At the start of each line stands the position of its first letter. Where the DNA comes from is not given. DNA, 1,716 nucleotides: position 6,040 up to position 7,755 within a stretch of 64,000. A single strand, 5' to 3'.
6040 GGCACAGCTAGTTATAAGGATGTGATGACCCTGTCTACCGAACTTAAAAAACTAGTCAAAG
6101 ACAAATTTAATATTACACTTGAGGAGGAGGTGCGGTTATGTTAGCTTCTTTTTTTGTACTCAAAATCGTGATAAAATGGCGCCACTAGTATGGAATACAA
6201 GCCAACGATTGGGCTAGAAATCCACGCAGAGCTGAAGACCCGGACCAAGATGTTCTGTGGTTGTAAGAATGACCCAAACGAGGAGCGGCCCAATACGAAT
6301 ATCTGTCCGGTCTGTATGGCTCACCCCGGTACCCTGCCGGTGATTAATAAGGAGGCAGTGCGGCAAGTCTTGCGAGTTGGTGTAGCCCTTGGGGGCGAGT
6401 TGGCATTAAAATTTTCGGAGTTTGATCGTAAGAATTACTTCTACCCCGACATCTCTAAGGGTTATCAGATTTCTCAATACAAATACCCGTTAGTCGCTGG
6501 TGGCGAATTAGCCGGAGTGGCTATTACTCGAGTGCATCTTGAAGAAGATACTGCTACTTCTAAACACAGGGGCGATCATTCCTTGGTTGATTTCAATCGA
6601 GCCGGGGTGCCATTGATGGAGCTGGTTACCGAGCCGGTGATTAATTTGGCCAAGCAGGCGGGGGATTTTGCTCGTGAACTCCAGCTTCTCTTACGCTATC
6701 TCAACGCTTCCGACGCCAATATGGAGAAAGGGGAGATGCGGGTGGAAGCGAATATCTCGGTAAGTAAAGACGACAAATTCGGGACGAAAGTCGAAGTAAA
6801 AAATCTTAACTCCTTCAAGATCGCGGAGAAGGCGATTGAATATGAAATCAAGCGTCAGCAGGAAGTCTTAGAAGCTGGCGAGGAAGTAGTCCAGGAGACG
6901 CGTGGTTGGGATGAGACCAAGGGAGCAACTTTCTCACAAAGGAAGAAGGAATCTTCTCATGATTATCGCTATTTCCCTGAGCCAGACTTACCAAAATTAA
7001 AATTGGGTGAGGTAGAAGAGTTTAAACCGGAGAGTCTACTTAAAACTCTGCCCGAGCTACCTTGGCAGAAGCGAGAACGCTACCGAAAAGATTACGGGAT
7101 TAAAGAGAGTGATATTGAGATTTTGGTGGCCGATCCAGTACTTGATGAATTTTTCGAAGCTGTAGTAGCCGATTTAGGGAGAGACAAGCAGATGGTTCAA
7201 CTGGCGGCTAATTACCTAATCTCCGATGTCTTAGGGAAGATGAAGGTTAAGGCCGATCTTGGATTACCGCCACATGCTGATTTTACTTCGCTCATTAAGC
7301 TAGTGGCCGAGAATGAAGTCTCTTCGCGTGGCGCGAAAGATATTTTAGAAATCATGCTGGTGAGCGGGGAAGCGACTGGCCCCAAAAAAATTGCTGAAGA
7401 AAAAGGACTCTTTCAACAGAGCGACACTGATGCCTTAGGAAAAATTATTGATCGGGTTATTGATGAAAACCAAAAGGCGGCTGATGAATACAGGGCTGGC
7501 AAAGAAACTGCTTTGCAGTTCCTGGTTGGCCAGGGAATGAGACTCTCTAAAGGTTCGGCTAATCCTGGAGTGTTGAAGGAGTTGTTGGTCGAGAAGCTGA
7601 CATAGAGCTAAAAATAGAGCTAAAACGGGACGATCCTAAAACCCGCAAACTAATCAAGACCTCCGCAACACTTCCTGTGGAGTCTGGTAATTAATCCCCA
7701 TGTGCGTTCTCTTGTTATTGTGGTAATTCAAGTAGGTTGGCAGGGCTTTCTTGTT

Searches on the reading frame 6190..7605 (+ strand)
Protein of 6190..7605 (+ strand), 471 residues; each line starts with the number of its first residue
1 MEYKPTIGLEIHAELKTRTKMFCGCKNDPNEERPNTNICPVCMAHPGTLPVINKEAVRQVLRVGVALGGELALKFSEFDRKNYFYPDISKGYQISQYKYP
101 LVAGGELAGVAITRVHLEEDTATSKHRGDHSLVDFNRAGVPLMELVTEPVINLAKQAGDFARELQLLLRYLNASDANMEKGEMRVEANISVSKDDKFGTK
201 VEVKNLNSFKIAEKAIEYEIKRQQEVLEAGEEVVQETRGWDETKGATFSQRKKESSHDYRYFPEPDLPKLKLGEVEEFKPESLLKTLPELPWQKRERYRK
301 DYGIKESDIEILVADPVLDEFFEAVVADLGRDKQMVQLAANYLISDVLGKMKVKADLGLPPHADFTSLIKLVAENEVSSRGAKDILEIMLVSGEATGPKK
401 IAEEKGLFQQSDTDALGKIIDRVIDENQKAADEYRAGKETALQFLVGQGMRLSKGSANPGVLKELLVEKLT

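Call 35: search_protein_families(library=pfam, proteins=[window:6190-7605:+], max_evalue=0.001)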
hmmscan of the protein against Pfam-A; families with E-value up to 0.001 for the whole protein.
window:6190-7605:+ (471 aa): 2 families
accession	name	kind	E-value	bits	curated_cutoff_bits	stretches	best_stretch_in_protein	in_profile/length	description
PF02934.20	GatB_N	-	2.3e-104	348.9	23.4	1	6-273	2-272/277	GatB/GatE catalytic domain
PF02637.23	GatB_Yqey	-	4.3e-33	114.7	27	1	320-470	1-148/148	GatB domain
